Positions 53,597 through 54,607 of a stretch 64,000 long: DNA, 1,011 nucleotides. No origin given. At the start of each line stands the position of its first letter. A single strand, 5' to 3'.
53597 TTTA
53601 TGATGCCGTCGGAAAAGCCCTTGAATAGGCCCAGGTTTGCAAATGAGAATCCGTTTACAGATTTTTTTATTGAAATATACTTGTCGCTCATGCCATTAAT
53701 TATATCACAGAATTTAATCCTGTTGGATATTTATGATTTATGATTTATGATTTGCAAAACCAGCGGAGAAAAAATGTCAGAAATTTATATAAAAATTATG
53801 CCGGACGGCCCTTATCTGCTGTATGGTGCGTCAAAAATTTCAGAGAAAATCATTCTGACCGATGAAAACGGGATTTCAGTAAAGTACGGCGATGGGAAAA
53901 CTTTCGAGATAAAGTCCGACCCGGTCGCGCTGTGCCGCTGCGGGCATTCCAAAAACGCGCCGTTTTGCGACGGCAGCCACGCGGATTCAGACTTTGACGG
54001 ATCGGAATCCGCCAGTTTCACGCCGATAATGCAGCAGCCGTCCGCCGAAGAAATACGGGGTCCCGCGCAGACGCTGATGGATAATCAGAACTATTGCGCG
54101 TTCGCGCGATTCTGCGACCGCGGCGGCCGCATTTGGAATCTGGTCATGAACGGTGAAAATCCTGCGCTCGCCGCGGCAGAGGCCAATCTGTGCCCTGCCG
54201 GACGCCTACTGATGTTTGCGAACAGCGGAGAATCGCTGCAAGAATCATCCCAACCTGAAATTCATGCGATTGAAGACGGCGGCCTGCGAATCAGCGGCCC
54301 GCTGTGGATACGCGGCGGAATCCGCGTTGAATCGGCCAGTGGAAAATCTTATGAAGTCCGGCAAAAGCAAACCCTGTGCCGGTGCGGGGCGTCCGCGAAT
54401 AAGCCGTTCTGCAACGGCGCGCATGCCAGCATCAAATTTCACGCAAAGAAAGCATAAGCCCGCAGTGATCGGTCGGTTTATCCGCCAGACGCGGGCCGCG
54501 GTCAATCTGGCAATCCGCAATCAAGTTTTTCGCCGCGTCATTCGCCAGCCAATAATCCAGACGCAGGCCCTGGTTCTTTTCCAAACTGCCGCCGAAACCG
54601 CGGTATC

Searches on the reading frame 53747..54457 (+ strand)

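Call 82: search_protein_families(library=pfam, proteins=[window:53747-54457:+], max_evalue=0.001)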
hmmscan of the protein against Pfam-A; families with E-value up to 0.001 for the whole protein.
window:53747-54457:+ (236 aa): 1 family
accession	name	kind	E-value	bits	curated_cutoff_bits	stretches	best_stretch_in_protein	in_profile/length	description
PF09360.15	zf-CDGSH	-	3.3e-35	120.5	29.5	2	20-79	1-48/48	Iron-binding zinc finger CDGSH type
